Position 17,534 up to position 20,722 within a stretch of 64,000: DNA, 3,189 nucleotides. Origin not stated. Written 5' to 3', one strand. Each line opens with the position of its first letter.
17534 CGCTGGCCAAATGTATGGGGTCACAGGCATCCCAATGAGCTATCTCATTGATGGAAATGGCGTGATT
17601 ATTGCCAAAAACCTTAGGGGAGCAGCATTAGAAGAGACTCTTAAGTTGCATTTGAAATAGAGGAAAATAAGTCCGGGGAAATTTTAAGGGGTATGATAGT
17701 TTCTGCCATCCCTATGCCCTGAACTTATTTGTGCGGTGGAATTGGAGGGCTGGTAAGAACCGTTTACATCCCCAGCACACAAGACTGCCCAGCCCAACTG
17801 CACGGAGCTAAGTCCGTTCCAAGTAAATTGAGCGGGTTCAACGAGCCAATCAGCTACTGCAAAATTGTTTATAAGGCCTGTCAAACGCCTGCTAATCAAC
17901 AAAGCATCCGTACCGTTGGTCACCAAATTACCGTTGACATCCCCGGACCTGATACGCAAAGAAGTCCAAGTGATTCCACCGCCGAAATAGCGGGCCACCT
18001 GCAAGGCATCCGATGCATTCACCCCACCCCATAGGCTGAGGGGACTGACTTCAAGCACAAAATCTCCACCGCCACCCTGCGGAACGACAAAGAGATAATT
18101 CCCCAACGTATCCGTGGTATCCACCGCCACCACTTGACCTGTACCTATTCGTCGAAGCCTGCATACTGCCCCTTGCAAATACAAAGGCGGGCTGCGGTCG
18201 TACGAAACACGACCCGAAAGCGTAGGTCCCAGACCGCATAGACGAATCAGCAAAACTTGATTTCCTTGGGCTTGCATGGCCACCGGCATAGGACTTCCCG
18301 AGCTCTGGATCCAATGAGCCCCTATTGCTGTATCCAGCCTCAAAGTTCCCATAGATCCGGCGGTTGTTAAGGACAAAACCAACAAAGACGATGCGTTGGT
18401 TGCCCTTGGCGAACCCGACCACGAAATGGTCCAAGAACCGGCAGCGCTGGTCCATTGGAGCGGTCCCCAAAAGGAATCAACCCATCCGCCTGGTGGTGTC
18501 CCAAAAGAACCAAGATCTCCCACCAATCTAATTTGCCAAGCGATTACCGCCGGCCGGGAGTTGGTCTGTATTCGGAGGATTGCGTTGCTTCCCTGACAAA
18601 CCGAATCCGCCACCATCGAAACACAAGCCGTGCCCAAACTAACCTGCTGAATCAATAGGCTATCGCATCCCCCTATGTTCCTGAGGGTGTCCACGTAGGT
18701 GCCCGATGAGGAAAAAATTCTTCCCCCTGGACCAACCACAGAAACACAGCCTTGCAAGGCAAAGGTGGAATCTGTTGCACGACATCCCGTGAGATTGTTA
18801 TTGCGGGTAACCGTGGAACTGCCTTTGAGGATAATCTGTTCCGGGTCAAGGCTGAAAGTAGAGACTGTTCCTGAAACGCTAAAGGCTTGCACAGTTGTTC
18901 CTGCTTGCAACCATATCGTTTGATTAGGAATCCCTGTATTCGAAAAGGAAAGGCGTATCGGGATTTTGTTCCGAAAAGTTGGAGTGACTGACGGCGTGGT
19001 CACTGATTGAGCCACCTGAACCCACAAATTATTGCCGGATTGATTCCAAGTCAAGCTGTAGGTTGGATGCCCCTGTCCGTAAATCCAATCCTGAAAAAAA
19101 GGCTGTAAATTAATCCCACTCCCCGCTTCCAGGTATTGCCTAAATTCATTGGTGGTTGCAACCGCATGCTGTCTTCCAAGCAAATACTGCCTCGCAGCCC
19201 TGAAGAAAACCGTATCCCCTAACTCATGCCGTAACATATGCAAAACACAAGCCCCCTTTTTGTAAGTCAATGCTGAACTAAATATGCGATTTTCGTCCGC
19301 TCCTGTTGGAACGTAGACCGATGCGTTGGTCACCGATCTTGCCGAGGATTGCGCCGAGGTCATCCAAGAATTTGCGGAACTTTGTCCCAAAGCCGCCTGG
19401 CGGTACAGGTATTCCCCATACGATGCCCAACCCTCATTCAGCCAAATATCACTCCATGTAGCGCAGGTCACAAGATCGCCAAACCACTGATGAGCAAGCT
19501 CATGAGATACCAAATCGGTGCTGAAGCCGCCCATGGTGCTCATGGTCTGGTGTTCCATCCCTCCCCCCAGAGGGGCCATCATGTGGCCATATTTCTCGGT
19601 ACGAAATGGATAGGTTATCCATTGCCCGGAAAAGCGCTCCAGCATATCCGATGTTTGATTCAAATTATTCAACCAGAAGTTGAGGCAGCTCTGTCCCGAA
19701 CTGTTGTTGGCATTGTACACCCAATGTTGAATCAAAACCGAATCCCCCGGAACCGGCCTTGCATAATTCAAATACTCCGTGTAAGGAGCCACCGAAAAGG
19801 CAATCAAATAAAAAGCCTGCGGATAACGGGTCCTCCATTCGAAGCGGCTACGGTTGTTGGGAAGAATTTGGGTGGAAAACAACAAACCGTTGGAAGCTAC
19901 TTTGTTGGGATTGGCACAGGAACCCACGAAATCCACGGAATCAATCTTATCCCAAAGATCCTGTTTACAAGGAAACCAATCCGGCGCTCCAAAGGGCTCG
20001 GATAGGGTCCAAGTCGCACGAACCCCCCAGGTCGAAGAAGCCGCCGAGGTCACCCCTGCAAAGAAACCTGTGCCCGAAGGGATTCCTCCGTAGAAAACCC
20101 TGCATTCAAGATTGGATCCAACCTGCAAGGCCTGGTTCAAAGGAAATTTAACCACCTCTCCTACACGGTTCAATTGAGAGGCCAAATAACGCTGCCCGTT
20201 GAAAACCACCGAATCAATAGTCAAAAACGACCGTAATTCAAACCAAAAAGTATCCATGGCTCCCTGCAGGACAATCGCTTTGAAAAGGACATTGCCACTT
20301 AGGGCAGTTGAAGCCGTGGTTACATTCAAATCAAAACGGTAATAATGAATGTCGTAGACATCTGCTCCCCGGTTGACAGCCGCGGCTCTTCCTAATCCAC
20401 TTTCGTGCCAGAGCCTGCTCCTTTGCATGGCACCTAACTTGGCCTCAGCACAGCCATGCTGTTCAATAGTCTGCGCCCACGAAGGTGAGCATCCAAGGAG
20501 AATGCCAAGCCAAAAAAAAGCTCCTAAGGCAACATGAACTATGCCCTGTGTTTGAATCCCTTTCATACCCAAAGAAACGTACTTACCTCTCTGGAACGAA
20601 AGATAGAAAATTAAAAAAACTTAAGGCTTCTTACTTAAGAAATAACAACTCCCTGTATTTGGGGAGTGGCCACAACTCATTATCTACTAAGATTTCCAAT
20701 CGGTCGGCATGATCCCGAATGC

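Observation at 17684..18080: Same C-terminal module on the M1 aminopeptidase (minus strand), with longer tail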

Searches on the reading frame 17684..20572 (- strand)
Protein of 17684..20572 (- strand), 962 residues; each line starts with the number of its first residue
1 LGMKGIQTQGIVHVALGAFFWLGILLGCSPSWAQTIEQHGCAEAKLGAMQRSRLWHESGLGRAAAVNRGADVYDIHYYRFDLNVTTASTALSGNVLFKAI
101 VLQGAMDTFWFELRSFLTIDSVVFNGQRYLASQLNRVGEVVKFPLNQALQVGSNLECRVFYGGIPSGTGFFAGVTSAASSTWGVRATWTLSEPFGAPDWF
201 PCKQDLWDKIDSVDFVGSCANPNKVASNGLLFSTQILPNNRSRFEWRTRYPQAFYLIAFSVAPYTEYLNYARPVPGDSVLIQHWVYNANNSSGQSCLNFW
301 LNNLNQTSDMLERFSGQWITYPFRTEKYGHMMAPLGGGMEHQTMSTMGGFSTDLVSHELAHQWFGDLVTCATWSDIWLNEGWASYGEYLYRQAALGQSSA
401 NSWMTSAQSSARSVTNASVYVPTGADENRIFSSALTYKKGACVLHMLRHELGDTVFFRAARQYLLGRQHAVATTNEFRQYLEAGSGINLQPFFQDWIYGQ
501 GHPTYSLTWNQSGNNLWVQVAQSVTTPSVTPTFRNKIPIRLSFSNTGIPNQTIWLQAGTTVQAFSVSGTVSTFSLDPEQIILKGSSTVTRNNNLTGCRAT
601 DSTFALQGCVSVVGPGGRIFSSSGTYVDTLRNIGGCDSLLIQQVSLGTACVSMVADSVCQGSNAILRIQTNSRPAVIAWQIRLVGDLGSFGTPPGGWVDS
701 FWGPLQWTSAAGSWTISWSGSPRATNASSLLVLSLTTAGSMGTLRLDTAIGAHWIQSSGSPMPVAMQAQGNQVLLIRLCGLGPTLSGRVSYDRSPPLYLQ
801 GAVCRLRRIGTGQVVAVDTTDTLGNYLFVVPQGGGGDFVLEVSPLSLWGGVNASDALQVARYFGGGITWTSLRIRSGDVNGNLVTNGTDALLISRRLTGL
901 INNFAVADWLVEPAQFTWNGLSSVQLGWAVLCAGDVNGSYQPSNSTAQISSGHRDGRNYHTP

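Call 6: search_protein_families(library=pfam, proteins=[window:17684-20572:-], max_evalue=1)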
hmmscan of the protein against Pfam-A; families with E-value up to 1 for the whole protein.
window:17684-20572:- (962 aa): 2 families
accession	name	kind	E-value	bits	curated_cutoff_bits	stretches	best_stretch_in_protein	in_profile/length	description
PF01433.26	Peptidase_M1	-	1.2e-31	110.5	27.7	1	352-496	68-218/218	Peptidase family M1 domain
PF00404.24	Dockerin_1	-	9.8e-07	29.3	22.9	1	849-897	8-56/57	Dockerin type I domain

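Call 7: search_protein_families(library=ncbifam, proteins=[window:17684-20572:-], max_evalue=1)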
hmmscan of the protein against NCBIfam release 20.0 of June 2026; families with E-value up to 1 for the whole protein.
window:17684-20572:- (962 aa): 3 families
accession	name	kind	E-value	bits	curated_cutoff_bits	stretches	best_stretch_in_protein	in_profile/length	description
TIGR02412.1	pepN_strep_liv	equivalog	3.1e-25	88.7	591.2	1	353-517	289-459/832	aminopeptidase N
TIGR02411.1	leuko_A4_hydro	equivalog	3e-13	49.4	761.7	1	323-481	240-417/600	leukotriene-A(4) hydrolase/aminopeptidase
TIGR02414.1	pepN_proteo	equivalog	4.6e-13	48.3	718.2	1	354-546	288-486/868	aminopeptidase N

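Call 8: find_homologous_proteins(query=window:17684-20572:-, max_evalue=0.00001)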
Query window:17684-20572:- (962 aa): 7997 proteins with E <= 0.00001 among 8000 candidates; the best 120 are listed.
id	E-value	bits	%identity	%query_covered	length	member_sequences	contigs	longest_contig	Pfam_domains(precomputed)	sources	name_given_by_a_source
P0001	0.0e+0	2219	100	100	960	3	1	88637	PF00404.25,PF01433.27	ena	-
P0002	0.0e+0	1947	86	100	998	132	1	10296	PF00404.25,PF01433.27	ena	-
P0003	0.0e+0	1775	82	95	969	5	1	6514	PF00404.25,PF01433.27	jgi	jgi:hypothetical protein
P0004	0.0e+0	1699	76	98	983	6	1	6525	PF00404.25,PF01433.27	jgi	jgi:hypothetical protein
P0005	0.0e+0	1502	71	95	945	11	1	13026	PF00404.25,PF01433.27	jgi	-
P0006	1.4e-217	743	58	58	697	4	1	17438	PF01433.27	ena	-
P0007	1.4e-216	740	59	58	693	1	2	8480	PF18962.8,PF01433.27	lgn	-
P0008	6.8e-214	731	58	58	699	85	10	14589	PF18962.8,PF01433.27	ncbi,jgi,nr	ncbi:MAG: T9SS type A sorting domain-containing protein [Sphingomonadales bacterium]|nr:T9SS type A 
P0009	7.2e-214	731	58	57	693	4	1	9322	PF01433.27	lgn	-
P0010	7.6e-213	727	56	60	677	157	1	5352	PF01433.27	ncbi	ncbi:MAG: hypothetical protein RLZZ121_576 [Bacteroidota bacterium]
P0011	2.4e-212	726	55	62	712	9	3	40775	PF18962.8,PF01433.27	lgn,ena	-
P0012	3.1e-212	725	57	58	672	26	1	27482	PF01433.27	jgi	-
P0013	5.6e-212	725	56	60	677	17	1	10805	PF01433.27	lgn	-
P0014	1.1e-211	724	57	58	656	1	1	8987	PF01433.27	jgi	jgi:aminopeptidase N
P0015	1.2e-211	723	55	62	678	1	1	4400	PF01433.27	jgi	-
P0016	1.7e-211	723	55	62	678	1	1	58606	PF01433.27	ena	-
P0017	4.6e-211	722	57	57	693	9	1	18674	PF18962.8,PF01433.27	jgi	jgi:aminopeptidase N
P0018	6.1e-211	721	56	59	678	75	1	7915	PF01433.27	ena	-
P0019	4.0e-209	715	56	58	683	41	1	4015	PF01433.27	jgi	-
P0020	1.4e-196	674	54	59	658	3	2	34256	PF18962.8,PF01433.27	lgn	-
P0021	8.4e-195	668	54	60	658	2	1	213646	PF18962.8,PF01433.27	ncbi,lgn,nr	ncbi:MAG: hypothetical protein C0424_09765 [Sphingobacteriaceae bacterium]|nr:hypothetical protein [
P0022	1.9e-194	666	55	58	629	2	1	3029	PF18962.8,PF01433.27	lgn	-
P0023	7.0e-194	665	53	59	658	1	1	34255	PF18962.8,PF01433.27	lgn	-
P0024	1.5e-193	664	53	59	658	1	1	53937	PF18962.8,PF01433.27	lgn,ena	-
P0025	1.9e-193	663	53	59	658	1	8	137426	PF18962.8,PF01433.27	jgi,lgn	jgi:aminopeptidase N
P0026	2.2e-193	663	53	59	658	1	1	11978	PF18962.8,PF01433.27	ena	-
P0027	2.2e-193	663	53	59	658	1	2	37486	PF18962.8,PF01433.27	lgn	-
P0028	2.9e-193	663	53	59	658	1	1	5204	PF18962.8,PF01433.27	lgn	-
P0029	3.1e-193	663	54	59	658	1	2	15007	PF18962.8,PF01433.27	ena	-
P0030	3.7e-193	662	53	59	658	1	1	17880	PF18962.8,PF01433.27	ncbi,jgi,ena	jgi:aminopeptidase N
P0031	4.0e-193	662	53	59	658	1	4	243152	PF18962.8,PF01433.27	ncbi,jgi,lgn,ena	jgi:aminopeptidase N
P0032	4.3e-193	662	53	59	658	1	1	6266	PF18962.8,PF01433.27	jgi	jgi:aminopeptidase N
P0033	4.5e-193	662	53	59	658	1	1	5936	PF18962.8,PF01433.27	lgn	-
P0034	6.3e-193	661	53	59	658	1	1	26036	PF18962.8,PF01433.27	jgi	jgi:aminopeptidase N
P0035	1.2e-192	661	53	59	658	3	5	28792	PF18962.8,PF01433.27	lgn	-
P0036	1.8e-192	660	53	59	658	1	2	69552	PF18962.8,PF01433.27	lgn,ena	-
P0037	1.8e-192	660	53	59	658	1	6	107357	PF18962.8,PF01433.27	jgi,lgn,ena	jgi:aminopeptidase N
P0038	1.9e-192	660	53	59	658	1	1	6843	PF18962.8,PF01433.27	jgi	jgi:aminopeptidase N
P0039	2.0e-192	660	53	59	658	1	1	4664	PF18962.8,PF01433.27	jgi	jgi:aminopeptidase N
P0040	2.1e-192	660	52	60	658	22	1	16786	PF18962.8,PF01433.27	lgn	-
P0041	4.7e-192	659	50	68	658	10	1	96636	PF18962.8,PF01433.27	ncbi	-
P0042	7.4e-192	658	51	65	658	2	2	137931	PF18962.8,PF01433.27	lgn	-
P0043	1.4e-191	657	54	58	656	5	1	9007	PF18962.8,PF01433.27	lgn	-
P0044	1.4e-191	657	54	59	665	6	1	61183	PF18962.8,PF01433.27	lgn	-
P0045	1.3e-190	654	54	59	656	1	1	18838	PF18962.8,PF01433.27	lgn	-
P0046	2.4e-190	653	52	61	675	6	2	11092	PF18962.8,PF01433.27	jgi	-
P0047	3.3e-190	652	53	59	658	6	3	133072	PF18962.8,PF01433.27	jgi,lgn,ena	-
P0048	3.7e-190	652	51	64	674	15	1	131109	PF18962.8,PF01433.27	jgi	-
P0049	4.0e-190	652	53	59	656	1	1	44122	PF18962.8,PF01433.27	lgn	-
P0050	7.3e-190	651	52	61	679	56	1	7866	PF18962.8,PF01433.27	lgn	-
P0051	8.6e-190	651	53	59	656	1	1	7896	PF18962.8,PF01433.27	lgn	-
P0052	8.6e-190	651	53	59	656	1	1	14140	PF18962.8,PF01433.27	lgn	-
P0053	8.8e-190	651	53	59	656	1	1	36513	PF18962.8,PF01433.27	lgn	-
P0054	1.2e-189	651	54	59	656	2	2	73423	PF18962.8,PF01433.27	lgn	-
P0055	1.6e-189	650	53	59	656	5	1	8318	PF18962.8,PF01433.27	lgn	-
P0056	4.7e-189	649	53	59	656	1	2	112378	PF18962.8,PF01433.27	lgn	-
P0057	6.3e-189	648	53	59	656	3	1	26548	PF18962.8,PF01433.27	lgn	-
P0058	7.3e-189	648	53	59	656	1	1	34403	PF18962.8,PF01433.27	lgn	-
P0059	8.8e-189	648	53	61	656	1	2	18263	PF18962.8,PF01433.27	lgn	-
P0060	9.3e-189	648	53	59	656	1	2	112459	PF18962.8,PF01433.27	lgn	-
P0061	1.4e-188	647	52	60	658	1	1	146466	PF18962.8,PF01433.27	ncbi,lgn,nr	ncbi:MAG: M1 family aminopeptidase [Sphingobacteriaceae bacterium]|nr:M1 family aminopeptidase [Sphi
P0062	1.7e-188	647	52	60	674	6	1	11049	PF18962.8,PF01433.27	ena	-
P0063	1.8e-188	647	52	61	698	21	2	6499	PF18962.8,PF01433.27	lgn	-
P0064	5.4e-188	645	53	59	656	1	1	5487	PF18962.8,PF01433.27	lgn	-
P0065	1.0e-187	644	52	60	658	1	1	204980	PF18962.8,PF01433.27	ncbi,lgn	ncbi:MAG: M1 family aminopeptidase [Bacteroidia bacterium]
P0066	3.3e-186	639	54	58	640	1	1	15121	PF18962.8,PF01433.27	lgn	-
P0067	1.3e-185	637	52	60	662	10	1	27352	PF18962.8,PF01433.27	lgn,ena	-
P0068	3.3e-185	636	53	60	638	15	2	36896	PF18962.8,PF01433.27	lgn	-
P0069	6.2e-185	635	53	59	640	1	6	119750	PF18962.8,PF01433.27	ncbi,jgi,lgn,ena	-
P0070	6.7e-185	635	53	60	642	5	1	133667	PF18962.8,PF01433.27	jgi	-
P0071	1.0e-184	634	53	60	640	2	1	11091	PF18962.8,PF01433.27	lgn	-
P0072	6.3e-183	628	52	60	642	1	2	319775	PF18962.8,PF01433.27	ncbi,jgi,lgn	-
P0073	8.9e-182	625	51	60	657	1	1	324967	PF18962.8,PF01433.27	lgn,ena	-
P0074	3.2e-180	619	50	59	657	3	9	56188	PF18962.8,PF01433.27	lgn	-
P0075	1.5e-172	594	52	58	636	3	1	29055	PF18962.8,PF01433.27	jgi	jgi:aminopeptidase N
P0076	4.5e-166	573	50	58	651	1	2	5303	PF18962.8,PF01433.27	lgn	-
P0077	3.6e-164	566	49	55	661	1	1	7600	PF01433.27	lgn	-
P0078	3.1e-160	553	50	54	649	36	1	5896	PF01433.27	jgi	jgi:aminopeptidase N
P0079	9.5e-157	542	49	54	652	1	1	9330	PF18962.8,PF01433.27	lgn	-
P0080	3.7e-155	536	48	56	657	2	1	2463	PF18962.8,PF01433.27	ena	-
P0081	5.5e-150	519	43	60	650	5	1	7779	PF01433.27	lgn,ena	-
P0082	2.2e-149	517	43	63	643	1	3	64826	PF18962.8,PF01433.27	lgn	-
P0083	1.5e-147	511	44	60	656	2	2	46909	PF18962.8,PF01433.27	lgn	-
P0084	5.4e-144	500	44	60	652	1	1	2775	PF01433.27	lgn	-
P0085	1.7e-141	491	44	59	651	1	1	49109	PF01433.27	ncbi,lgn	-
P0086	3.3e-140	487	44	58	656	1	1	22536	PF01433.27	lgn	-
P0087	2.0e-139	484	44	58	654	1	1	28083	PF18962.8,PF01433.27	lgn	-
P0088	4.3e-139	483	46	54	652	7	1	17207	PF01433.27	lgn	-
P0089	2.8e-138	481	43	60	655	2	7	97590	PF18962.8,PF01433.27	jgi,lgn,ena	-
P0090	2.2e-136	474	45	56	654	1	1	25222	PF18962.8,PF01433.27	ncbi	-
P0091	8.0e-136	472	43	59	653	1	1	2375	PF18962.8,PF01433.27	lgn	-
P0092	6.4e-135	469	39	66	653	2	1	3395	PF18962.8,PF01433.27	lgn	-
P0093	1.9e-134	468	41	59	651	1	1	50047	PF18962.8,PF01433.27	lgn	-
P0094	2.6e-132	461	40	61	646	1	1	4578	PF18962.8,PF01433.27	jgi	jgi:aminopeptidase N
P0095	2.5e-131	458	44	58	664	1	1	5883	PF18962.8,PF01433.27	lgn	-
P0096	3.7e-131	457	43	56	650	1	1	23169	PF18962.8,PF01433.27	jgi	-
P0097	4.3e-131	457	45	54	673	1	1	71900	PF18962.8,PF01433.27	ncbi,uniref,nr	ncbi:M1 family aminopeptidase [Hymenobacter rigui]|uniref:Aminopeptidase N n=1 Tax=Hymenobacter rigu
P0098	4.7e-131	457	41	60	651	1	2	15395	PF18962.8,PF01433.27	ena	-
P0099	1.3e-129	452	42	59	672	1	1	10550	PF18962.8,PF01433.27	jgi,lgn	-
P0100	1.7e-129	452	40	62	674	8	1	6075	PF18962.8,PF01433.27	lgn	-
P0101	3.8e-129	450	45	54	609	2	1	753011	PF18962.8,PF01433.27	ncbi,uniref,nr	ncbi:peptidase M1 [Hymenobacter cavernae]|uniref:Aminopeptidase N n=2 Tax=Hymenobacter cavernae TaxI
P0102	5.3e-129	450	40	58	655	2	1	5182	PF18962.8,PF01433.27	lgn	-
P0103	6.2e-129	450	43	55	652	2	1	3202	PF17900.7,PF18962.8,PF01433.27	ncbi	-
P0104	6.5e-128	446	43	55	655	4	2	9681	PF17900.7,PF18962.8,PF01433.27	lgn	-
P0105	6.9e-128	446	46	53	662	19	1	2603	PF17900.7,PF18962.8,PF01433.27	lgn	-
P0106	1.7e-127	445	39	67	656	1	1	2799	PF17900.7,PF18962.8,PF01433.27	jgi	jgi:aminopeptidase N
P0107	2.6e-127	444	43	54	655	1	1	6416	PF18962.8,PF01433.27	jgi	-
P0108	1.3e-126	442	43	54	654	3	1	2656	PF17900.7,PF18962.8,PF01433.27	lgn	-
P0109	1.9e-126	441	44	54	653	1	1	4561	PF17900.7,PF18962.8,PF01433.27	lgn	-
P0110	2.4e-126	441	40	61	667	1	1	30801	PF18962.8,PF01433.27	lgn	-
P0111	3.6e-126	441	43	54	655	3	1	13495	PF17900.7,PF18962.8,PF01433.27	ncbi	-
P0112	3.9e-126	440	43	53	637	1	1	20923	PF17900.7,PF18962.8,PF01433.27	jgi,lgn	jgi:aminopeptidase N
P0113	6.6e-126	440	38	64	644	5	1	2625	PF18962.8,PF01433.27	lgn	-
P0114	2.2e-125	438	43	59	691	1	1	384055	PF01433.27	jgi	-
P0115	5.9e-125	436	43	54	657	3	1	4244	PF18962.8,PF01433.27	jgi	-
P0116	6.4e-125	436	43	54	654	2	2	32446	PF18962.8,PF01433.27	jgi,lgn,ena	-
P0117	6.6e-125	436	43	58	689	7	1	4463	PF18962.8,PF01433.27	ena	-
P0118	7.0e-125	436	41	54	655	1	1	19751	PF18962.8,PF01433.27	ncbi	-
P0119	7.3e-125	436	41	55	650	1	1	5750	PF17900.7,PF18962.8,PF01433.27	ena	-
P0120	1.1e-124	436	42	54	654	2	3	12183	PF18962.8,PF01433.27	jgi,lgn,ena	-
